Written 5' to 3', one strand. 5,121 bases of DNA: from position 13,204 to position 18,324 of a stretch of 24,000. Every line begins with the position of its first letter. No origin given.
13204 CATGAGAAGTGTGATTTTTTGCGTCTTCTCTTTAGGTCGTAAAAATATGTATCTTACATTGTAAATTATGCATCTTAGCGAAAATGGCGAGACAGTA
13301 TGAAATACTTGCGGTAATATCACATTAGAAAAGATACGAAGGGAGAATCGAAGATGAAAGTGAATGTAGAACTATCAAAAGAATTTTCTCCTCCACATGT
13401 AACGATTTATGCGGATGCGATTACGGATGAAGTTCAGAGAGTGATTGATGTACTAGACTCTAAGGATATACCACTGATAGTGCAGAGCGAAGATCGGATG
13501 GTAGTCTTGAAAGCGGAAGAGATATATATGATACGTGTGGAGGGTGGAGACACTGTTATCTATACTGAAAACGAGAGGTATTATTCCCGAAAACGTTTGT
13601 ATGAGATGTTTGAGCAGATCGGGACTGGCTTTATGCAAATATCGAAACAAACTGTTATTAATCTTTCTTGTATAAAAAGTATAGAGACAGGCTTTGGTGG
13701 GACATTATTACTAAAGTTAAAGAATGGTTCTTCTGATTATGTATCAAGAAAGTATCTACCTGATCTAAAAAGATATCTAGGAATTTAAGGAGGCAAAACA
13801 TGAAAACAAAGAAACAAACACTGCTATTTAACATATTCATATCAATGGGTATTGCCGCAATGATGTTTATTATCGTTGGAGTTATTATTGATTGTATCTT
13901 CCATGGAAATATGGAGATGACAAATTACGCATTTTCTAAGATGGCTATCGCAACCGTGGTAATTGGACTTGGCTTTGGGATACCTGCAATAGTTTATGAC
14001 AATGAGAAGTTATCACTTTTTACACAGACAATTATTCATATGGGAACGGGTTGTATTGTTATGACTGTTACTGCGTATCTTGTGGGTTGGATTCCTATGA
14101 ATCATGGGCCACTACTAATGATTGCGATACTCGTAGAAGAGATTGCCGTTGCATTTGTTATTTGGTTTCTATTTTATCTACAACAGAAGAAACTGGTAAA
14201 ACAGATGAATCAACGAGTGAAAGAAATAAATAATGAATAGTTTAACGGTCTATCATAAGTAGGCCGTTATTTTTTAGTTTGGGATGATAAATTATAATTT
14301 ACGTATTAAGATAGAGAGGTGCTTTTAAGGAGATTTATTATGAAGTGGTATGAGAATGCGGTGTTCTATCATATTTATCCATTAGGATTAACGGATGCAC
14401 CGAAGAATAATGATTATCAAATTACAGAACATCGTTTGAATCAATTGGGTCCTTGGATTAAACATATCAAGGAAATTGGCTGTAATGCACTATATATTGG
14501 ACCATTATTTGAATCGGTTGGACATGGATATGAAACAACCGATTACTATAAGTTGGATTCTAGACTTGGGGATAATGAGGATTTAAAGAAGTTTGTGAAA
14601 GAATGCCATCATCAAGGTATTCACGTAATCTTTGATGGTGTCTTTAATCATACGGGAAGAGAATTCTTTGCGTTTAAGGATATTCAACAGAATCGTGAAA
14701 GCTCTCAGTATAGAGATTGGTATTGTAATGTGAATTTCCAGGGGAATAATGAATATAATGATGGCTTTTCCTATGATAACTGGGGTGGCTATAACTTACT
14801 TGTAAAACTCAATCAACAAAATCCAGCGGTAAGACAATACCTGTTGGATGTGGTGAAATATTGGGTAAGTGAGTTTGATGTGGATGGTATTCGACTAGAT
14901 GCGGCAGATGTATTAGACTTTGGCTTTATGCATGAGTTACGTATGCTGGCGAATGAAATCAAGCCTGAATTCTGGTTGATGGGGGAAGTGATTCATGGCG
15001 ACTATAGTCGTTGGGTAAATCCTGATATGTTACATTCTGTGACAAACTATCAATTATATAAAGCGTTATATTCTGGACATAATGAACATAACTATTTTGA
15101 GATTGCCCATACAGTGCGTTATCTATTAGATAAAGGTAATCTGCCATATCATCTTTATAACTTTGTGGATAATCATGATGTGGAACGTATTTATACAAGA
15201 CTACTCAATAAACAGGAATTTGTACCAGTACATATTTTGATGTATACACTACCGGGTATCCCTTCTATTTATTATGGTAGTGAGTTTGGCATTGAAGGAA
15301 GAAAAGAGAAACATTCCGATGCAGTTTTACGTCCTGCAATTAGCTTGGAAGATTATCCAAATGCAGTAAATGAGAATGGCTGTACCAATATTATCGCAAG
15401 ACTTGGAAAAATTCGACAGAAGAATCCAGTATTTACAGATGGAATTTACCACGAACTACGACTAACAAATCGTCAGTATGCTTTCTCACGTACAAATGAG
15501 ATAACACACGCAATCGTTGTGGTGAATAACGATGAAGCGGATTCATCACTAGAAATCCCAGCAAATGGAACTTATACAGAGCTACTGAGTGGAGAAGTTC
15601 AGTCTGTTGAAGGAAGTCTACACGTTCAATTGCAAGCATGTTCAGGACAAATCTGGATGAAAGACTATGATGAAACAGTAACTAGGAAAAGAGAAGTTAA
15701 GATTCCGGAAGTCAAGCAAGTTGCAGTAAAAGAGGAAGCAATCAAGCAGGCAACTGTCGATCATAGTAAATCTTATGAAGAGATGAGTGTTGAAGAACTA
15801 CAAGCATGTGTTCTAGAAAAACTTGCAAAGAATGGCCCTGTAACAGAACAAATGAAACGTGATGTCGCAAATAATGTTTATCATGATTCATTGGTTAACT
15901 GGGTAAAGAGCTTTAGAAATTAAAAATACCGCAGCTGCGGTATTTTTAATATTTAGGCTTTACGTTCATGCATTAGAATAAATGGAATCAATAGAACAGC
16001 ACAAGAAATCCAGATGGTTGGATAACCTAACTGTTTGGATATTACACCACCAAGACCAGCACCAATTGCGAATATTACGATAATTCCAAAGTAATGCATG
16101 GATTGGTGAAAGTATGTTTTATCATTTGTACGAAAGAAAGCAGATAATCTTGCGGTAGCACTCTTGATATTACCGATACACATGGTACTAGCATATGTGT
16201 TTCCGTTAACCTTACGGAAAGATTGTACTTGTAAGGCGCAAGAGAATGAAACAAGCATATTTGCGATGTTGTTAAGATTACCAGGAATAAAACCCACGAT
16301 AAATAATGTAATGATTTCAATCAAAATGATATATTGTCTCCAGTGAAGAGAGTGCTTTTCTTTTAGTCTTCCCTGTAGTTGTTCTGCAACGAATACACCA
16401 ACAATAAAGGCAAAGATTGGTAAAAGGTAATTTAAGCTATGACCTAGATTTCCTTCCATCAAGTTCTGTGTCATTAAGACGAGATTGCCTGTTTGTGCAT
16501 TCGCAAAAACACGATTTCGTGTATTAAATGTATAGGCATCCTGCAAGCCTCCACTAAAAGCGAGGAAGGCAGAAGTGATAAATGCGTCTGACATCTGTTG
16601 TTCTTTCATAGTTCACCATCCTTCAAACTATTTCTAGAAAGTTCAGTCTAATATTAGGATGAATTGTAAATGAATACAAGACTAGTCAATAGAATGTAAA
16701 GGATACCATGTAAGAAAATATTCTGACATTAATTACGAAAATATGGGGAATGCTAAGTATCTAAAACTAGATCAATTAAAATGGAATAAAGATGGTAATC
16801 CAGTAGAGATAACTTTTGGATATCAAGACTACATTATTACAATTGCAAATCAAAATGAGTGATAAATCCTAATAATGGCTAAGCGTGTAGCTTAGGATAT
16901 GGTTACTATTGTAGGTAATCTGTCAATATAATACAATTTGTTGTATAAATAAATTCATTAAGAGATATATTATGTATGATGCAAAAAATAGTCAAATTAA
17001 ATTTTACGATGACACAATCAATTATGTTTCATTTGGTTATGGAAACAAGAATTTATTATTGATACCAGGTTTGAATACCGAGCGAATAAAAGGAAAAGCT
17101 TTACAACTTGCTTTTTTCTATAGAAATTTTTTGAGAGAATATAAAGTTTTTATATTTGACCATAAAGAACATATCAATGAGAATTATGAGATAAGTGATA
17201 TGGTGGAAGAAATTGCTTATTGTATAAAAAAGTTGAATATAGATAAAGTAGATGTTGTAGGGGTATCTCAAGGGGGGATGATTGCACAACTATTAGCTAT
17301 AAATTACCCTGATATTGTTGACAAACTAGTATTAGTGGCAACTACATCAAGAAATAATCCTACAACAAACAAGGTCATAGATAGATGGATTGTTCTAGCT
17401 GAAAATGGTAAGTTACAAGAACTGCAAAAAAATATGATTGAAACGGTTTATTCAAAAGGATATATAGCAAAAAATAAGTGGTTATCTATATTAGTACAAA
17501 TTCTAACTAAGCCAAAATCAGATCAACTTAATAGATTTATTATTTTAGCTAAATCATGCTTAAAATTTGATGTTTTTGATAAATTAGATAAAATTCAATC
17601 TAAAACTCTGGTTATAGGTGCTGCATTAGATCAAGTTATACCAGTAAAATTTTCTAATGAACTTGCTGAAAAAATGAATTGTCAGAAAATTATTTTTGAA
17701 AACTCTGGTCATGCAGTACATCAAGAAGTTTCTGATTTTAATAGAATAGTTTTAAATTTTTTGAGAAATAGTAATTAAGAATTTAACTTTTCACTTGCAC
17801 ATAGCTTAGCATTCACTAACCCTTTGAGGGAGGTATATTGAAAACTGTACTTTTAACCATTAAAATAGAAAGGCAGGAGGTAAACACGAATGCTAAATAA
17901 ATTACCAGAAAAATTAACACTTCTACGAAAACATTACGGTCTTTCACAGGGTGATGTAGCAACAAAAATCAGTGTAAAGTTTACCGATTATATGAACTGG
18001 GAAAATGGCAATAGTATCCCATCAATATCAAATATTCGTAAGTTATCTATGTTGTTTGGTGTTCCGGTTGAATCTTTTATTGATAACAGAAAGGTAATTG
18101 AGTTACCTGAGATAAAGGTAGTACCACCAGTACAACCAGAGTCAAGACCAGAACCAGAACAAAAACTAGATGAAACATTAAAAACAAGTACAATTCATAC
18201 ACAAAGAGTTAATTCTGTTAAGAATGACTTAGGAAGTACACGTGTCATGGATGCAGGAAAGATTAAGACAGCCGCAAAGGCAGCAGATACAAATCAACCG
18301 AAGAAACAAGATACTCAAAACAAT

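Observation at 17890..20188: Membrane-tethered XRE HTH fused to an extracellular seven-repeat RCC1-like propeller and FN3 modules, paired with a GYF_2 mini-protein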

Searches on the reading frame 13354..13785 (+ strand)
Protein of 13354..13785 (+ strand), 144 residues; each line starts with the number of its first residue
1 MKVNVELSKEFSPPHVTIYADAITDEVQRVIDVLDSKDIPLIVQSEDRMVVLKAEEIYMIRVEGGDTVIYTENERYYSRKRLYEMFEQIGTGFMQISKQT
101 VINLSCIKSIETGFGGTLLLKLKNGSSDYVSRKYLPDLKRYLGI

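Call 33: search_protein_families(library=pfam, proteins=[window:13354-13785:+], max_evalue=0.0001)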
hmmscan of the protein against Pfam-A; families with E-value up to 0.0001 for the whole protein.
window:13354-13785:+ (144 aa): 1 family
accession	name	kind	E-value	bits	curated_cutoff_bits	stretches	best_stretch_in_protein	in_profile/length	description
PF04397.21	LytTR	-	2.3e-22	79.5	22.6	1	47-142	1-97/98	LytTr DNA-binding domain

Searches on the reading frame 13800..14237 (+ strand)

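Call 33: search_protein_families(library=pfam, proteins=[window:13800-14237:+], max_evalue=0.0001)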
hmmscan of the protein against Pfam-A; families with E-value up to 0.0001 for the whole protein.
window:13800-14237:+ (146 aa): 1 family
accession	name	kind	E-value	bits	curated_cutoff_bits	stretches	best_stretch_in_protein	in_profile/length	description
PF11457.13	DUF3021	-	1.5e-27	96.8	24.7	1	11-139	3-129/130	Protein of unknown function (DUF3021)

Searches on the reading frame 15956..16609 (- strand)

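Call 33: search_protein_families(library=pfam, proteins=[window:15956-16609:-], max_evalue=0.0001)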
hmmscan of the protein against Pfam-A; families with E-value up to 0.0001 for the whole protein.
window:15956-16609:- (218 aa): 1 family
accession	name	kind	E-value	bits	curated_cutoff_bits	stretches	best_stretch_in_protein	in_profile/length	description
PF06912.16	DUF1275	-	1.9e-58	197.9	25.4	1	14-211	3-192/193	Protein of unknown function (DUF1275)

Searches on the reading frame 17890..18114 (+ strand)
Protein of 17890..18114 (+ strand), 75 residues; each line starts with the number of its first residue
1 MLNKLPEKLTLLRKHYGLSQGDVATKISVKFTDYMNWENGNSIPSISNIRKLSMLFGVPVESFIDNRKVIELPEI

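Call 47: search_solved_structures(query=A4, max_evalue=1, show_alignments=3)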
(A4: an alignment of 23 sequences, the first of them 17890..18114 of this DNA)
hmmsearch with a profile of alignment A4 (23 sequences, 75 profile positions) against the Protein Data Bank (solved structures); distinct sequences matched with E-value up to 1: 56.
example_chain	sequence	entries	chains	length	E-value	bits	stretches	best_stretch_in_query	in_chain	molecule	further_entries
6rnz_A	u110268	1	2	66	1.6e-07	34.3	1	4-65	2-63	HTH-type transcriptional regulator DdrOC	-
9sf2_A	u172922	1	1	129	7.6e-07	32.1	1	1-68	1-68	Transcriptional regulator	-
6rmq_A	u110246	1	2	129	8.6e-07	31.9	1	4-65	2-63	HTH-type transcriptional regulator DdrOC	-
6rnx_A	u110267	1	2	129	9.2e-07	31.8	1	4-65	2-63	HTH-type transcriptional regulator DdrOC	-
6jq1_A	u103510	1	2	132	1.1e-06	31.6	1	4-65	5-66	Transcriptional regulator, XRE family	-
3op9_A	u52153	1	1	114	1.9e-06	30.8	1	3-65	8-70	Pli0006 protein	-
7t8i_A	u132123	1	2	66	2.8e-06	30.3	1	5-64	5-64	Phage element (ICEBs1)transcriptional regulator (Xre family)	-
2kpj_A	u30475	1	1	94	1.4e-05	28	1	14-68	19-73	SOS-response transcriptional repressor, LexA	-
9k3w_A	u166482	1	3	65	3e-05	27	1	7-65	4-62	Transcriptional regulator, PbsX family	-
8tac_A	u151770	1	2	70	4.4e-05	26.4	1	9-58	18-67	DBP48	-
2mez_A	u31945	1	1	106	5.7e-05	26.1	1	11-69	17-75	Multiprotein Bridging Factor (MBP-like)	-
9iaq_A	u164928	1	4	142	0.00019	24.4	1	6-59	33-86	HTH cro/C1-type domain-containing protein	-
28tn_A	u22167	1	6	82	0.00031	23.7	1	7-53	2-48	lambda repressor-like protein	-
5tn0_A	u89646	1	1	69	0.00036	23.5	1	8-69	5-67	HTH-type transcriptional regulator SinR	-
3qq6_A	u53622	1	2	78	0.00049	23.1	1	8-69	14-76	HTH-type transcriptional regulator sinR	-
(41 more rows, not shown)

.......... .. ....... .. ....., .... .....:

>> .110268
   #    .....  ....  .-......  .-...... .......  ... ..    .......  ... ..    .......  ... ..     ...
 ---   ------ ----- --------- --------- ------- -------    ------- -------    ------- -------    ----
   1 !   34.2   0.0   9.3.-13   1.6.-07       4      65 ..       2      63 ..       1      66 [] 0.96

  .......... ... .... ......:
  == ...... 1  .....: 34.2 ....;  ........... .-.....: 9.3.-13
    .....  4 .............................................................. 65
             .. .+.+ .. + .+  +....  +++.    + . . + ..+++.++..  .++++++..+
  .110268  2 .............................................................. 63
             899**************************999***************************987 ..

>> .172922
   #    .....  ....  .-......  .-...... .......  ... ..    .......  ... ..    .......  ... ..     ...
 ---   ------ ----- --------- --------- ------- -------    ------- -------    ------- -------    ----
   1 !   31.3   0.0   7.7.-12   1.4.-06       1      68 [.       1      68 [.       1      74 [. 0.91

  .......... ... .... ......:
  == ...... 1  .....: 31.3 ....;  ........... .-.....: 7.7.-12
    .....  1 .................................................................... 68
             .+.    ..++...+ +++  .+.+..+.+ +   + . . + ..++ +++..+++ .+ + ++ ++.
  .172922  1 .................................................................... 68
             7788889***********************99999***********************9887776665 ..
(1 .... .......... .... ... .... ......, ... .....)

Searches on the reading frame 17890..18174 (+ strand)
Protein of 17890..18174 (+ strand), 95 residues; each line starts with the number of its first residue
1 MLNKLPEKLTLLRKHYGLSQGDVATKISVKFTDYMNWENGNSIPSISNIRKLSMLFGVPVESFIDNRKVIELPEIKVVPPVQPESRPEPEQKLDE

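Call 44: search_protein_representatives(protein=window:17890-18174:+)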
Query: 95 residues. Proteins with E-value up to 0.001 (for the whole library): 4658; up to 1e-10: 167; up to 1e-30: 5. The best 150 are listed.
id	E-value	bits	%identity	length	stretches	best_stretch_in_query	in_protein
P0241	8.9e-64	227.3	32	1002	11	5-80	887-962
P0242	1.9e-46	171.9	88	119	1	1-95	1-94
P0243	2.9e-46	171.3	32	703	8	5-80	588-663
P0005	4.3e-45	167.5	88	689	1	1-95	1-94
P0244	2.1e-43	162.1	31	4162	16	6-51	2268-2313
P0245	2.7e-24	101.0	33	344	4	5-84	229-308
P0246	4.5e-23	97.1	26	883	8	19-74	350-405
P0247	1.2e-22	95.7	30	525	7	11-53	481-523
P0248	5.1e-22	93.7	33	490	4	5-92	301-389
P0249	8.6e-21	89.8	29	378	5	3-75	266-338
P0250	9.2e-21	89.7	55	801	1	1-77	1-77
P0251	5.7e-20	87.2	32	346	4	2-71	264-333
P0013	7.9e-20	86.7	49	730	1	1-76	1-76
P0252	9.8e-20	86.4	29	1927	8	5-72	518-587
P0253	1.0e-19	86.4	26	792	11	10-60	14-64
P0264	1.5e-18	82.7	49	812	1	1-92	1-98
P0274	3.1e-17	78.4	49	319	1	2-76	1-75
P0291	6.0e-16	74.3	46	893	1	1-95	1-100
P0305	3.1e-15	72.0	45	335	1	1-76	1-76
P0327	4.3e-14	68.4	44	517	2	1-74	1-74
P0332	9.9e-14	67.2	42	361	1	3-74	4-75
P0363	4.1e-12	62.1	40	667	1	1-82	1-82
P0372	1.2e-11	60.5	46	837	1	1-74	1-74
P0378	1.5e-11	60.3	34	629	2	2-77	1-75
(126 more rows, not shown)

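Call 45: search_protein_families(library=pfam, proteins=[P0291, P0372, P0250, P0264, P0378, P0327, P0332, P0305, P0274, P0363], max_evalue=0.001)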
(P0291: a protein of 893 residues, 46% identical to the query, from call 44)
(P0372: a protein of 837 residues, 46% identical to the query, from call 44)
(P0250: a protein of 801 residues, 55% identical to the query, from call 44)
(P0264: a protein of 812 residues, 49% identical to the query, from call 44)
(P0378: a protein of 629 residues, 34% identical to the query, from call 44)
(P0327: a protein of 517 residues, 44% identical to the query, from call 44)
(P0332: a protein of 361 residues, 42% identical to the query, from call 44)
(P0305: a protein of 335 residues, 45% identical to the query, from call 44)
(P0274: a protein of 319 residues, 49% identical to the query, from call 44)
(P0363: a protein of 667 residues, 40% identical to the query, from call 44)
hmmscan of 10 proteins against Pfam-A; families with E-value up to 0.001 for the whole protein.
P0291 (893 aa): 6 families
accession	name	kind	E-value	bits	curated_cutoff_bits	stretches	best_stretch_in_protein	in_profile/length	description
PF00041.27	fn3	-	9.4e-16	58.2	25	2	574-652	2-82/84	Fibronectin type III domain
PF25390.1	WD40_RLD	-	2.7e-09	37.3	150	1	213-492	29-254/363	RCC1-like domain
PF13540.12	RCC1_2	-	7.5e-07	29.2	22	0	399-417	3-21/30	Regulator of chromosome condensation (RCC1) repeat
PF01381.28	HTH_3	-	2.5e-05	24.6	23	1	11-62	3-54/55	Helix-turn-helix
PF12844.13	HTH_19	-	0.00012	22.4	30.2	1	7-66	2-61/64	Helix-turn-helix domain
PF18611.7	IL3Ra_N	-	0.00079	19.7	26.1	0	587-639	11-67/78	IL-3 receptor alpha chain N-terminal domain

P0372 (837 aa): 7 families
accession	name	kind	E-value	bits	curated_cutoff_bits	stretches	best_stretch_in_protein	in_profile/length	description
PF00041.27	fn3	-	1.9e-17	63.7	25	3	688-766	2-82/84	Fibronectin type III domain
PF13540.12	RCC1_2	-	4.3e-15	55.4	22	0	304-328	1-25/30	Regulator of chromosome condensation (RCC1) repeat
PF25390.1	WD40_RLD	-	9.6e-14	51.9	150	2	338-498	89-241/363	RCC1-like domain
PF01381.28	HTH_3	-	3.7e-07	30.5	23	1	11-63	3-55/55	Helix-turn-helix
PF12844.13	HTH_19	-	4.1e-05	23.8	30.2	1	7-67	2-62/64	Helix-turn-helix domain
PF13560.12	HTH_31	-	0.00057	20.6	27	0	9-64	6-62/64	Helix-turn-helix domain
PF13205.12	Big_5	-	0.00064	20.8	23.6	0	713-762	49-96/105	Bacterial Ig-like domain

P0250 (801 aa): 5 families
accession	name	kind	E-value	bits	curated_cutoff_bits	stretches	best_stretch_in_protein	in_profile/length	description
PF13540.12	RCC1_2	-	4.1e-10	39.6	22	1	297-323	1-27/30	Regulator of chromosome condensation (RCC1) repeat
PF25390.1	WD40_RLD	-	1.4e-07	31.6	150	1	269-515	61-304/363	RCC1-like domain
PF01381.28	HTH_3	-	2.8e-07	30.9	23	1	11-61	3-53/55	Helix-turn-helix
PF21910.2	GH85_C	-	2.9e-05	24.9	27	0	525-563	15-54/95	GH85 endohexosaminidases, C-terminal domain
PF12844.13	HTH_19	-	3.6e-05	24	30.2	1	7-67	2-62/64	Helix-turn-helix domain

P0264 (812 aa): 6 families
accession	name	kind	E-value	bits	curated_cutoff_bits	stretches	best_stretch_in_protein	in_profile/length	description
PF13540.12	RCC1_2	-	2.3e-13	50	22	0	246-270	2-26/30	Regulator of chromosome condensation (RCC1) repeat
PF01381.28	HTH_3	-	5.9e-11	42.7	23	1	11-63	3-55/55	Helix-turn-helix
PF25390.1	WD40_RLD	-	1.3e-10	41.6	150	1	236-487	24-252/363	RCC1-like domain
PF00041.27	fn3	-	5.6e-09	36.5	25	1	482-560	2-82/84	Fibronectin type III domain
PF12844.13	HTH_19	-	6.5e-08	32.8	30.2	1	7-64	2-59/64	Helix-turn-helix domain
PF13560.12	HTH_31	-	3.5e-07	30.9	27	1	8-63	5-61/64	Helix-turn-helix domain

P0378 (629 aa): 6 families
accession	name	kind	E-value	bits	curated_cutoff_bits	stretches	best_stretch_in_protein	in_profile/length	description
PF13540.12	RCC1_2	-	1.1e-47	159.1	22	4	265-294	1-30/30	Regulator of chromosome condensation (RCC1) repeat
PF25390.1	WD40_RLD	-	2.8e-34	119.5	150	2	191-404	93-330/363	RCC1-like domain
PF01381.28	HTH_3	-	3.3e-09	37.1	23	1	9-61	2-54/55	Helix-turn-helix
PF12844.13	HTH_19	-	8.2e-07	29.3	30.2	1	6-64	2-60/64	Helix-turn-helix domain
PF00415.24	RCC1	-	7.8e-05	23.6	21.7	0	264-277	36-49/50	Regulator of chromosome condensation (RCC1) repeat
PF13560.12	HTH_31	-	0.00011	22.8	27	1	10-62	8-61/64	Helix-turn-helix domain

P0327 (517 aa): 4 families
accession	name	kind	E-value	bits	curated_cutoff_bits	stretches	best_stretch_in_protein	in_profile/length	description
PF13540.12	RCC1_2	-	1.5e-15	56.9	22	1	291-316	2-27/30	Regulator of chromosome condensation (RCC1) repeat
PF25390.1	WD40_RLD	-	9.2e-11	42.1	150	1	324-478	31-239/363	RCC1-like domain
PF01381.28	HTH_3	-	4.6e-06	27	23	1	12-62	4-54/55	Helix-turn-helix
PF13560.12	HTH_31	-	0.0001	23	27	1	9-63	6-60/64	Helix-turn-helix domain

P0332 (361 aa): 4 families
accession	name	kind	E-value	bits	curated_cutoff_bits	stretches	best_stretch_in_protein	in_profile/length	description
PF13540.12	RCC1_2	-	8.9e-16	57.6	22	1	287-313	1-27/30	Regulator of chromosome condensation (RCC1) repeat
PF25390.1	WD40_RLD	-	2.6e-08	34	150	1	249-317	31-174/363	RCC1-like domain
PF12844.13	HTH_19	-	6.6e-08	32.8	30.2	1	8-67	2-61/64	Helix-turn-helix domain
PF01381.28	HTH_3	-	5e-06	26.9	23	1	19-64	10-55/55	Helix-turn-helix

P0305 (335 aa): 5 families
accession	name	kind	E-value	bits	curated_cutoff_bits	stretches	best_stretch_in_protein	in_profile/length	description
PF13540.12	RCC1_2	-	2.9e-21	75.1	22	2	274-300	1-27/30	Regulator of chromosome condensation (RCC1) repeat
PF25390.1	WD40_RLD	-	1.9e-08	34.5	150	1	234-332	140-270/363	RCC1-like domain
PF01381.28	HTH_3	-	7.2e-06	26.4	23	1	12-62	4-54/55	Helix-turn-helix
PF12844.13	HTH_19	-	1.2e-05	25.6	30.2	1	7-66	2-61/64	Helix-turn-helix domain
PF13560.12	HTH_31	-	5.2e-05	23.9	27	1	9-61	6-59/64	Helix-turn-helix domain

P0274 (319 aa): 4 families
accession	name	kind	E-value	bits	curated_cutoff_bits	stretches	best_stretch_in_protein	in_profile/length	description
PF13540.12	RCC1_2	-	2.8e-10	40.1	22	0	233-257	1-25/30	Regulator of chromosome condensation (RCC1) repeat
PF12844.13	HTH_19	-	1.2e-07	32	30.2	1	6-64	2-60/64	Helix-turn-helix domain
PF01381.28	HTH_3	-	2.5e-07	31.1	23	1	10-61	3-54/55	Helix-turn-helix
PF25390.1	WD40_RLD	-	1.6e-05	24.9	150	0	231-290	142-187/363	RCC1-like domain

P0363 (667 aa): 6 families
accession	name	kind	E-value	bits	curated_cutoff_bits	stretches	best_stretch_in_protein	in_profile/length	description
PF13540.12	RCC1_2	-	2.1e-20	72.3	22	2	268-295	2-29/30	Regulator of chromosome condensation (RCC1) repeat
PF25390.1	WD40_RLD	-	1.9e-14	54.2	150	2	266-447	32-278/363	RCC1-like domain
PF01381.28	HTH_3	-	2.5e-07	31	23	1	12-62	4-54/55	Helix-turn-helix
PF12844.13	HTH_19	-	0.0001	22.6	30.2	1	7-65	2-60/64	Helix-turn-helix domain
PF00041.27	fn3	-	0.00014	22.5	25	1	461-540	2-83/84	Fibronectin type III domain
PF06458.18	MucBP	-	0.00023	22.3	23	1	558-618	1-62/63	MucBP domain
